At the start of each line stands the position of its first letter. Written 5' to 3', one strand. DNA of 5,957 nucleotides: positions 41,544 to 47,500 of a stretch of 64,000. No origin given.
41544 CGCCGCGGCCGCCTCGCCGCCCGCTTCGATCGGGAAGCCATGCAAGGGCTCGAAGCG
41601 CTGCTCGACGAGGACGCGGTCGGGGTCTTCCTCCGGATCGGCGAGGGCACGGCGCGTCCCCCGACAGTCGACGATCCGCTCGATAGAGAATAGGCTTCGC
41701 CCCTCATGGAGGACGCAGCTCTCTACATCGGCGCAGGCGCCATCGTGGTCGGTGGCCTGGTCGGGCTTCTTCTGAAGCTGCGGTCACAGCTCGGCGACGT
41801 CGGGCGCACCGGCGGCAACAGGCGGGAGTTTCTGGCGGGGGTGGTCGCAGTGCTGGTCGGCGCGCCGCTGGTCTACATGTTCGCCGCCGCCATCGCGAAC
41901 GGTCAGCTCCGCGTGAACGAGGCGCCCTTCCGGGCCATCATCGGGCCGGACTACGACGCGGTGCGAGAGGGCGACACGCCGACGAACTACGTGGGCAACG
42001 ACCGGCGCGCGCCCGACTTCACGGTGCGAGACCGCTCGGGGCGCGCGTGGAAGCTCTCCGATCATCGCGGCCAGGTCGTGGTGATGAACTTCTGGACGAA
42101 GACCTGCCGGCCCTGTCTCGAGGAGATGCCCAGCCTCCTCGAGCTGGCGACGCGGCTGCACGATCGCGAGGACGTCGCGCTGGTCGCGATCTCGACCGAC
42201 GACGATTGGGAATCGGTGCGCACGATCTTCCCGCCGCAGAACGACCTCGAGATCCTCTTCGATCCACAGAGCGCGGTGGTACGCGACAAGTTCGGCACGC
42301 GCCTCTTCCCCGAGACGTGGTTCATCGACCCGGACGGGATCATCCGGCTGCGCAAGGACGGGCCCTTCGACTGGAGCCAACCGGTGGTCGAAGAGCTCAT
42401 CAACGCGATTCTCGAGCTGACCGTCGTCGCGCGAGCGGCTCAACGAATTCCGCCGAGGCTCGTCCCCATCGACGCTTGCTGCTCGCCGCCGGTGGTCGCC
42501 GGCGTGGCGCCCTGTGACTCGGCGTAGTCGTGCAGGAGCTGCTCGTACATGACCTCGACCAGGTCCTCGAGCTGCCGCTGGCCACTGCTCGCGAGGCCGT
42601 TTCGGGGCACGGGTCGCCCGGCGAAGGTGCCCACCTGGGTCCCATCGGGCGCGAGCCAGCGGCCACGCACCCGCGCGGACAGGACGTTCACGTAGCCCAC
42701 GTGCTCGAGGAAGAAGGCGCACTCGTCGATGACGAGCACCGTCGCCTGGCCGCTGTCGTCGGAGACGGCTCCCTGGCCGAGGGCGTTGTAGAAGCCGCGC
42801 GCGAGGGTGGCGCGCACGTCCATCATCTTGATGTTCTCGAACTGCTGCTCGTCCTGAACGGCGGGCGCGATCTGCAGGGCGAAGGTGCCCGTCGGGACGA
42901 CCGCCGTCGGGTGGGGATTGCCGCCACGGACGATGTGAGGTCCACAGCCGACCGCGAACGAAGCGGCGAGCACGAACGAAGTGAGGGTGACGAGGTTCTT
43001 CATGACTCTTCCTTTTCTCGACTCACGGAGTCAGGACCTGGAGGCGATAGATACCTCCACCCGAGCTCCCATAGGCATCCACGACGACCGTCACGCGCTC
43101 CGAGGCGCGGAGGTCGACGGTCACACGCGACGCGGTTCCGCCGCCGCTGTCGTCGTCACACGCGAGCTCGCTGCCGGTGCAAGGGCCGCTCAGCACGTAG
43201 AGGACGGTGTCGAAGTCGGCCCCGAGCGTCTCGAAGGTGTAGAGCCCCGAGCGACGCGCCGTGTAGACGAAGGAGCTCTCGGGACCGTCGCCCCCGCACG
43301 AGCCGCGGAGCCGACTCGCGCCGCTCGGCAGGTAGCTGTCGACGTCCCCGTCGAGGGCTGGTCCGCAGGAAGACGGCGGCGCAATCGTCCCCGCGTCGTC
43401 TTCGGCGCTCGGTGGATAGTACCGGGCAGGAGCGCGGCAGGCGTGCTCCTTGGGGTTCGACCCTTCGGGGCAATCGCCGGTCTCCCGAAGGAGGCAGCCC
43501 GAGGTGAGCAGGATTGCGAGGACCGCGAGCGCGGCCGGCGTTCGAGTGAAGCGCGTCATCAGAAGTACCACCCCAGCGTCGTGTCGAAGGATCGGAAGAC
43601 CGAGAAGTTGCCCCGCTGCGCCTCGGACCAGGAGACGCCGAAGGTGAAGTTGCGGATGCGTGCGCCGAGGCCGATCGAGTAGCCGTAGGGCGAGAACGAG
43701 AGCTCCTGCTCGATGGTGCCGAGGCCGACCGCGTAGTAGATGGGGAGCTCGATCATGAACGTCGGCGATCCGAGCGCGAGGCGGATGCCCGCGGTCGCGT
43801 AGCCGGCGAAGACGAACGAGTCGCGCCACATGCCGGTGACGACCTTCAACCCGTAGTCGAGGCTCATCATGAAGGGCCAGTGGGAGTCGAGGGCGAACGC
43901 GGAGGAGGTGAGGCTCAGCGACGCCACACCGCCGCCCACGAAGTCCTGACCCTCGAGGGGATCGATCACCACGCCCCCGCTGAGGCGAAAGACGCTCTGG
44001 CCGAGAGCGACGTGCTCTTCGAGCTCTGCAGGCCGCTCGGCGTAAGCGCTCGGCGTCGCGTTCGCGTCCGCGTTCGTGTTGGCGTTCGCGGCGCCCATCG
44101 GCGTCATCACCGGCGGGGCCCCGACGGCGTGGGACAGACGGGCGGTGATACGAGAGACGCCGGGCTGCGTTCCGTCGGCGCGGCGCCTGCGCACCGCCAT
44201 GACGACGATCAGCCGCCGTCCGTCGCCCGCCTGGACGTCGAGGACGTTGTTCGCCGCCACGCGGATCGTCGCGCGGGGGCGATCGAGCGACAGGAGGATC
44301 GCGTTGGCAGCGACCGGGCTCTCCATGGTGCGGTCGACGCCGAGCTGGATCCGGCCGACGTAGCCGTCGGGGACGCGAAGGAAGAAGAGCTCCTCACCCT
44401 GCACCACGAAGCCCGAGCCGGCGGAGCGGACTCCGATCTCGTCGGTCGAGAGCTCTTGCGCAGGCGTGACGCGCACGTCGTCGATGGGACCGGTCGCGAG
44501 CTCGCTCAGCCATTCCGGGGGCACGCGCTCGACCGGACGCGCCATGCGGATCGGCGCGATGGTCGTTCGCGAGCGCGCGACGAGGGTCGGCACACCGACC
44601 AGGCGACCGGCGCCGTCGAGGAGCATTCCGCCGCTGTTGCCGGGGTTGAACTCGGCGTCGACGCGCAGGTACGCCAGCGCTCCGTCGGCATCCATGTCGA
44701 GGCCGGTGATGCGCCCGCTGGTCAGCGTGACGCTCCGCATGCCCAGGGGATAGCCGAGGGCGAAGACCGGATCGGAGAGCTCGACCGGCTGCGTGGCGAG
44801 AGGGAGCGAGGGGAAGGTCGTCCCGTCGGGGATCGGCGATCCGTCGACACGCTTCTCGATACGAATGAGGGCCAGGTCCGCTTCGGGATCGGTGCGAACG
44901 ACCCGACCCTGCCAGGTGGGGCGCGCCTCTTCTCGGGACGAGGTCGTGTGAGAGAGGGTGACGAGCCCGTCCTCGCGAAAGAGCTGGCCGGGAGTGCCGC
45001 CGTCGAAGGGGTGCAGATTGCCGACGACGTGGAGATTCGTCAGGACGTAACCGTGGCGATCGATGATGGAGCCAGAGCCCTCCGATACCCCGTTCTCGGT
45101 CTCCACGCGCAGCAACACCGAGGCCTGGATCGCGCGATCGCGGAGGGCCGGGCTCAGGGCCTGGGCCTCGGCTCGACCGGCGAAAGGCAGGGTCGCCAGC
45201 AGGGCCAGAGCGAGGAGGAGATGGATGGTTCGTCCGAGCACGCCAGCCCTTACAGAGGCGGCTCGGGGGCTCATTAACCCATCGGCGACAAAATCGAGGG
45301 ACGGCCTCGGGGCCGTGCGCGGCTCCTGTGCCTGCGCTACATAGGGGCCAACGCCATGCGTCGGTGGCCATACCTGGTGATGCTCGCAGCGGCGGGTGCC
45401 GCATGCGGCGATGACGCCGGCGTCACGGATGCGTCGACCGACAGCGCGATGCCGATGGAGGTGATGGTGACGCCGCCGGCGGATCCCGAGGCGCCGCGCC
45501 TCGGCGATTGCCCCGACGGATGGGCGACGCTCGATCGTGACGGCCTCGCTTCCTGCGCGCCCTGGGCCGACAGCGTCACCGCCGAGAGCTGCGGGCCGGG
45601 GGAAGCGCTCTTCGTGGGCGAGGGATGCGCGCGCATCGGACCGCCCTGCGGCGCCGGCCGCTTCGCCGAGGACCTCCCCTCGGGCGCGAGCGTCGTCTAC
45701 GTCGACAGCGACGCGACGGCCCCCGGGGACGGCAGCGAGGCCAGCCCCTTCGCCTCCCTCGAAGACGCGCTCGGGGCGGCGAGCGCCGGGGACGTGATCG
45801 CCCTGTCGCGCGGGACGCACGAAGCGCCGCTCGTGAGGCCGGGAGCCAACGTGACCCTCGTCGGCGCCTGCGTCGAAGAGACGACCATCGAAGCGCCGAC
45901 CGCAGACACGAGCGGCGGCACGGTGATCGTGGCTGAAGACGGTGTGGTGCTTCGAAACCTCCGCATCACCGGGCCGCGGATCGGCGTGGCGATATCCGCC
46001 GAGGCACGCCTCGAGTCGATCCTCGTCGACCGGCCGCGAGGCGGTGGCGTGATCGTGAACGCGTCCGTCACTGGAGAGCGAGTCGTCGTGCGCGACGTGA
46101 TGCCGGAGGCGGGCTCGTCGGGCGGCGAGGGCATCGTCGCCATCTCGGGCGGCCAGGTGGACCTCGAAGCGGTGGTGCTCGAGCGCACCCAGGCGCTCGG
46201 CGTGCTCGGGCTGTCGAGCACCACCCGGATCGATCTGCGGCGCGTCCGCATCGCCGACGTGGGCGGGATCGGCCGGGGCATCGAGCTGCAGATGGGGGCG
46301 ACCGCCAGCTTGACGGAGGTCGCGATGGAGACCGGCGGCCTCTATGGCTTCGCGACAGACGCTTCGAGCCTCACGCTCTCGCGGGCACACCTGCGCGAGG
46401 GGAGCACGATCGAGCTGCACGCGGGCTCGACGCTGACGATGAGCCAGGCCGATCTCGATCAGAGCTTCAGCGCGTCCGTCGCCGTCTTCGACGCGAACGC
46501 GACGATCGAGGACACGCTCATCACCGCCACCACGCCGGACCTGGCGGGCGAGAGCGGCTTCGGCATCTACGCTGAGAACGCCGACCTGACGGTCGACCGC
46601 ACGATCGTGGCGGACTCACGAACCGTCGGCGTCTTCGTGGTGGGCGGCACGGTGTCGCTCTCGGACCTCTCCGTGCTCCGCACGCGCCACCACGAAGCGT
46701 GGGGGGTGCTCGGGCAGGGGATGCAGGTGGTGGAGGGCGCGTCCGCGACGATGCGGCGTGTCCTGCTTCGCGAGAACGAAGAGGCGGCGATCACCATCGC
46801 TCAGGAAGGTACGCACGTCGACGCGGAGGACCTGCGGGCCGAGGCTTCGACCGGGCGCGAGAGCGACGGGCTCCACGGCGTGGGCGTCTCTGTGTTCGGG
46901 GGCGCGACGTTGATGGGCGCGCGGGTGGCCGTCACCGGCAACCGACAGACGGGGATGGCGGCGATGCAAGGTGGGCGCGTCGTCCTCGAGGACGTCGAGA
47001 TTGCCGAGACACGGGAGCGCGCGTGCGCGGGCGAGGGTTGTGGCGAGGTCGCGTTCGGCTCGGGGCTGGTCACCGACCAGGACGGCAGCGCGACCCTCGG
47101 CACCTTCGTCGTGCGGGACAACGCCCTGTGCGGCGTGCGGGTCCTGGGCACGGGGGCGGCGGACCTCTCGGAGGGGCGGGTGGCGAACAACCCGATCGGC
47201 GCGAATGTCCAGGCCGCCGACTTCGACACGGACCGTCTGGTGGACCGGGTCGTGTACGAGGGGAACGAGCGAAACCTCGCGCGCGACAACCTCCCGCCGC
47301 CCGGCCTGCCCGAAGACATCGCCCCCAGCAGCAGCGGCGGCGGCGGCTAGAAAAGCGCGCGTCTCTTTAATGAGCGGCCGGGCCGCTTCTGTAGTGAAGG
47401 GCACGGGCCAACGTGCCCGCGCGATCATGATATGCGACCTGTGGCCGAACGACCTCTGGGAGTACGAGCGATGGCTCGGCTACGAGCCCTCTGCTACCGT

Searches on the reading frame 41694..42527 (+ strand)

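Call 39: search_protein_families(library=pfam, proteins=[window:41694-42527:+], max_evalue=0.00001)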
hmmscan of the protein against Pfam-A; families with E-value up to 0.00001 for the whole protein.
window:41694-42527:+ (277 aa): 3 families
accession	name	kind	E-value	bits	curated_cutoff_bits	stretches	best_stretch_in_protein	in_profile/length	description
PF00578.27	AhpC-TSA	-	1.3e-18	67.5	26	1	104-218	3-122/124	AhpC/TSA family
PF08534.16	Redoxin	-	6e-13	49.3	26.6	1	104-234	4-146/148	Redoxin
PF13905.12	Thioredoxin_8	-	2.9e-10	40.8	27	1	126-216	1-93/94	Thioredoxin-like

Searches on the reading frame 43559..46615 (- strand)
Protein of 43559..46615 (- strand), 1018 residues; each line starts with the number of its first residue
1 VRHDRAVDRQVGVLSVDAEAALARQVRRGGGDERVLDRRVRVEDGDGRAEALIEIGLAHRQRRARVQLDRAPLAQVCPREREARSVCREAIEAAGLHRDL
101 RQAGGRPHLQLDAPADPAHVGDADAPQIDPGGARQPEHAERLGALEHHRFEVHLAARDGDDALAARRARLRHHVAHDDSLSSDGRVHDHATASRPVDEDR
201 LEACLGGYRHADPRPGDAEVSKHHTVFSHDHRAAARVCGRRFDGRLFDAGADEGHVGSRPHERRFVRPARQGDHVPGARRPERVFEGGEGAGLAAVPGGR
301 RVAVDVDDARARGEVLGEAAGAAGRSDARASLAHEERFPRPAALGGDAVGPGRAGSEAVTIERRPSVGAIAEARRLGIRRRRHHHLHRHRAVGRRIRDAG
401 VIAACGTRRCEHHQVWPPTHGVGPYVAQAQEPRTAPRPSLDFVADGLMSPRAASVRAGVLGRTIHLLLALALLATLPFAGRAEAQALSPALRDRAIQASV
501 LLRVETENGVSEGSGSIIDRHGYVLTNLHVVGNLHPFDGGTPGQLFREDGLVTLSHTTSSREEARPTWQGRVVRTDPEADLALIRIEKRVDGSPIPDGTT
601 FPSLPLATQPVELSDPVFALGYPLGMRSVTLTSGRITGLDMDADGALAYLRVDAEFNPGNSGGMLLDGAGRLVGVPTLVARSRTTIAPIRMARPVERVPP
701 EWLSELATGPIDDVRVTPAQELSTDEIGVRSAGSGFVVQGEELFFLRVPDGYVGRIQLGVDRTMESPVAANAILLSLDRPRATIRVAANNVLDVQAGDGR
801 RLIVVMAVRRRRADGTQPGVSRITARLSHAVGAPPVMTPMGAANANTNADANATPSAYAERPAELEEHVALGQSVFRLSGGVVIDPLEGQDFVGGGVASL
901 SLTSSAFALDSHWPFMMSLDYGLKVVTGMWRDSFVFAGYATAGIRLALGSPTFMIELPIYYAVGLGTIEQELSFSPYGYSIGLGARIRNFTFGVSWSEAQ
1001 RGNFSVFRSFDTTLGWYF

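Call 74: search_protein_families(library=pfam, proteins=[window:43559-46615:-], max_evalue=0.001)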
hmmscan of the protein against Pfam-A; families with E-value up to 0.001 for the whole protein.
window:43559-46615:- (1018 aa): 2 families
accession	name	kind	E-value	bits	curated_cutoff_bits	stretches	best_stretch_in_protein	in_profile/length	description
PF13365.12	Trypsin_2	-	1.2e-24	88.2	27.6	1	513-675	1-144/144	Trypsin-like peptidase domain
PF00089.32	Trypsin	-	6.2e-07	29.9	20.6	1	513-695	27-213/220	Trypsin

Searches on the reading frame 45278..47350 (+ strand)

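Call 39: search_protein_families(library=pfam, proteins=[window:45278-47350:+], max_evalue=0.00001)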
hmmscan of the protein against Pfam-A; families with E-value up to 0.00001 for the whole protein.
window:45278-47350:+ (690 aa): 1 family
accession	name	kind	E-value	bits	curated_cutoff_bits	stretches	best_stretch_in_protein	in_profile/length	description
PF13229.12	Beta_helix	-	1.5e-11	44.6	25.9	0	281-410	21-153/158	Right handed beta helix region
